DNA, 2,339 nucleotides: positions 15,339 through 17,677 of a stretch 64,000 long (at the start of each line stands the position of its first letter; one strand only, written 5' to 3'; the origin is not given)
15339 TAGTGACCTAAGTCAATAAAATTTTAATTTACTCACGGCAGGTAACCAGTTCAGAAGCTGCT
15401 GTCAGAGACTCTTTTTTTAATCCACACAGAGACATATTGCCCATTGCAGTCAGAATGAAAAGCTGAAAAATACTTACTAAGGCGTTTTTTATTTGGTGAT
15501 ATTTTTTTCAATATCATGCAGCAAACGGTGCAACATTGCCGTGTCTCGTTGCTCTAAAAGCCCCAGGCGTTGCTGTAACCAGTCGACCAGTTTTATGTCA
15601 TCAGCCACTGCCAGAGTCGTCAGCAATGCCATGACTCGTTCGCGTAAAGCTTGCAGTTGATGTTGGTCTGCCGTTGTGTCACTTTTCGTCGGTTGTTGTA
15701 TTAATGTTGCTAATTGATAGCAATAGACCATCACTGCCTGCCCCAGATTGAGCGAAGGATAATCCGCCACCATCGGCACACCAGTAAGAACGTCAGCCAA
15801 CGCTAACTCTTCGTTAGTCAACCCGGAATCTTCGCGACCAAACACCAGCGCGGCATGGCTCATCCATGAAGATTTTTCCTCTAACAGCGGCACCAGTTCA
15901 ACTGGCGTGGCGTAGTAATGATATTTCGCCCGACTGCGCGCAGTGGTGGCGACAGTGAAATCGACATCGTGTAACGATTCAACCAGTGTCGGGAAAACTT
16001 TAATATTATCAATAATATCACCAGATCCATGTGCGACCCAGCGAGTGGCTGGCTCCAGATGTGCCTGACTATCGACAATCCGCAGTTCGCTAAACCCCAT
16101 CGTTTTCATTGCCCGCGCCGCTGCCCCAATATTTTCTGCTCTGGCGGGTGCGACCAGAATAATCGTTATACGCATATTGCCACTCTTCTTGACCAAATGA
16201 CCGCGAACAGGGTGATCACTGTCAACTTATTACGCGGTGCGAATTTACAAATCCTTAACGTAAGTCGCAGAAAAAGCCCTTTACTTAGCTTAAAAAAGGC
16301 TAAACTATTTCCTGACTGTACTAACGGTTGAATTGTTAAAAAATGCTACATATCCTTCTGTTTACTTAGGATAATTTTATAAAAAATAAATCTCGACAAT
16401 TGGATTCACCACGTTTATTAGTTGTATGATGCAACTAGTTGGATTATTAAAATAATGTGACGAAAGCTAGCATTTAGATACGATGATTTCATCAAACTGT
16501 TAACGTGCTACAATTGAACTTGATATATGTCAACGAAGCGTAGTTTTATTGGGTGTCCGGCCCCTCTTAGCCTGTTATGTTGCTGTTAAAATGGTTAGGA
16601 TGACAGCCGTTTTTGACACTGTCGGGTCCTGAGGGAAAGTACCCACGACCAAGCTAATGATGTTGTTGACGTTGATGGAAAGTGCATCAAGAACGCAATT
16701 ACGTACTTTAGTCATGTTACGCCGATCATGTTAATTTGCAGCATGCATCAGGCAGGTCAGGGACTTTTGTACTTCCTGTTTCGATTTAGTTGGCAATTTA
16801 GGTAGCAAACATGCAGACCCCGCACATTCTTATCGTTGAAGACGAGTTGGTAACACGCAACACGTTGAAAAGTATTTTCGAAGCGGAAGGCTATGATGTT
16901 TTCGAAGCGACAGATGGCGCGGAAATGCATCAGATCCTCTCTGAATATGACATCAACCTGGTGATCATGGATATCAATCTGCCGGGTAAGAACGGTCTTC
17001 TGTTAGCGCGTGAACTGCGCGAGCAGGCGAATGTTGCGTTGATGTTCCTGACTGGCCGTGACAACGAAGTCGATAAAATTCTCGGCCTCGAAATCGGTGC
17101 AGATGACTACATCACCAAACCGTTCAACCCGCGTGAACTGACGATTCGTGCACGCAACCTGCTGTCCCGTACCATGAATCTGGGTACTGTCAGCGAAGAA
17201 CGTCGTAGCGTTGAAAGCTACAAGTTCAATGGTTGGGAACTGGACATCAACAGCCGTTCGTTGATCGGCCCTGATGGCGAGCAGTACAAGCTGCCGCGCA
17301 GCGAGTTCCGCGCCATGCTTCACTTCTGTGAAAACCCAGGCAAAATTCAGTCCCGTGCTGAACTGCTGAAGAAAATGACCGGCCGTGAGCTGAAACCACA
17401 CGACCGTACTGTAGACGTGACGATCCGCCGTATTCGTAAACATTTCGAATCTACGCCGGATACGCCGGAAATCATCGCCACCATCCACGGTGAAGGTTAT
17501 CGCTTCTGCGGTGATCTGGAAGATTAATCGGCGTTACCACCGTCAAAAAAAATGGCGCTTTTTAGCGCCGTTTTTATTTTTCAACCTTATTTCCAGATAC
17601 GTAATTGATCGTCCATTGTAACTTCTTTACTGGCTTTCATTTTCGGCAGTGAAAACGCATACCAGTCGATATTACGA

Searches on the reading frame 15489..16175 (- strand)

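Call 66: search_protein_families(proteins=[window:15489-16175:-], library=ncbifam, max_evalue=1e-10)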
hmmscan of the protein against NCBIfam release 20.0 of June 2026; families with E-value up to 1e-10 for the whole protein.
window:15489-16175:- (228 aa): 4 families
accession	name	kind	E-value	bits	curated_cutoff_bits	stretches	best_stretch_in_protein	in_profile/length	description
NF007752.0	PRK10433.1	equivalog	3.3e-129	429.1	212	1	1-228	1-228/228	tRNA/rRNA methyltransferase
TIGR00050.1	rRNA_methyl_1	subfamily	1e-81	274.3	167.15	1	1-226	3-232/233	TrmJ/YjtD family RNA methyltransferase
NF011694.0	PRK15114.1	equivalog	3.8e-26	92.1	280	1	3-170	5-172/246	tRNA (cytosine(32)/uridine(32)-2'-O)-methyltransferase TrmJ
NF041077.1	tRNAmeth_TrmJ_Sulfolob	equivalog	3.3e-25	89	350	1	3-189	2-184/229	tRNA (cytidine-2'-O-)-methyltransferase TrmJ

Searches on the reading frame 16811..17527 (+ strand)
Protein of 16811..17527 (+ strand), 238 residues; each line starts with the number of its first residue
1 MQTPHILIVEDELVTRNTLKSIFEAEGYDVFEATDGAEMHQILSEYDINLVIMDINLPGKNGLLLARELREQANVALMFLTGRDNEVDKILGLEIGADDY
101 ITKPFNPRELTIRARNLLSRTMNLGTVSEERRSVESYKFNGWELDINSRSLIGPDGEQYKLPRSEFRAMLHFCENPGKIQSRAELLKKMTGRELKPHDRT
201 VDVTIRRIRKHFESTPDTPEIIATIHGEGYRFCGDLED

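Call 66: search_protein_families(proteins=[window:16811-17527:+], library=ncbifam, max_evalue=1e-10)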
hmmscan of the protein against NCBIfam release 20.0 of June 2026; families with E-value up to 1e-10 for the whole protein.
window:16811-17527:+ (238 aa): 49 families (the best 25 are shown)
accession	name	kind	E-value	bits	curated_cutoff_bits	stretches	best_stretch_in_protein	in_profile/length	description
NF008378.0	PRK11173.1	equivalog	8.3e-152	503.2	334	1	1-238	1-238/238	two-component system response regulator ArcA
NF008034.0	PRK10766.1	equivalog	2.8e-73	246.2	275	1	4-236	3-230/231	two-component system response regulator TorR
NF007005.1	PRK09468.1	equivalog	3.2e-50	170.8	331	1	3-235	3-234/237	osmolarity response regulator transcription factor OmpR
NF008296.0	PRK11083.1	equivalog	3e-47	160.9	273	1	1-231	1-224/228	two-component system response regulator CreB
TIGR02154.1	PhoB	equivalog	3.8e-47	160.5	296.2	1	3-232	2-225/226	phosphate regulon transcriptional regulator PhoB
NF040534.1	resp_reg_YycF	equivalog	4.8e-46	156.9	340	1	5-231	2-226/231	response regulator YycF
NF045944.1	ResRegRpaBCyano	equivalog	1.4e-45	155.5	330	1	7-232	1-227/229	response regulator transcription factor RpaB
NF053854.1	RespRegPhoBBctds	equivalog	1.1e-44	152.4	270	1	6-232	1-224/225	two-component system response regulator PhoB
NF033117.2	vanR_ACDEGLN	exception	2.6e-43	148.2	350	1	6-231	1-224/226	VanR-ABDEGLN family response regulator transcription factor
NF041733.1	resp_reg_CseB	equivalog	1e-42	146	350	1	5-232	2-226/228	two-component system response regulator CseB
NF007982.1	PRK10710.1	equivalog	2.2e-42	145.2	380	1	2-235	6-230/235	envelope stress response regulator BaeR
NF040689.1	MtrAB_MtrA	equivalog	3.3e-42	144.3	300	1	6-231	1-217/219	MtrAB system response regulator MtrA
NF010430.0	PRK13856.1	equivalog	4.4e-42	144.4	344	1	5-236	3-231/241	two-component response regulator VirG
NF008199.0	PRK10955.1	equivalog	4.5e-39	134.7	341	1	5-231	3-227/232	envelope stress response regulator transcription factor CpxR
NF033120.0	vanR_FM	exception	5.8e-39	134.1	460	1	1-234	1-231/231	vancomycin resistance response regulator transcription factor, VanR-F/VanR-M family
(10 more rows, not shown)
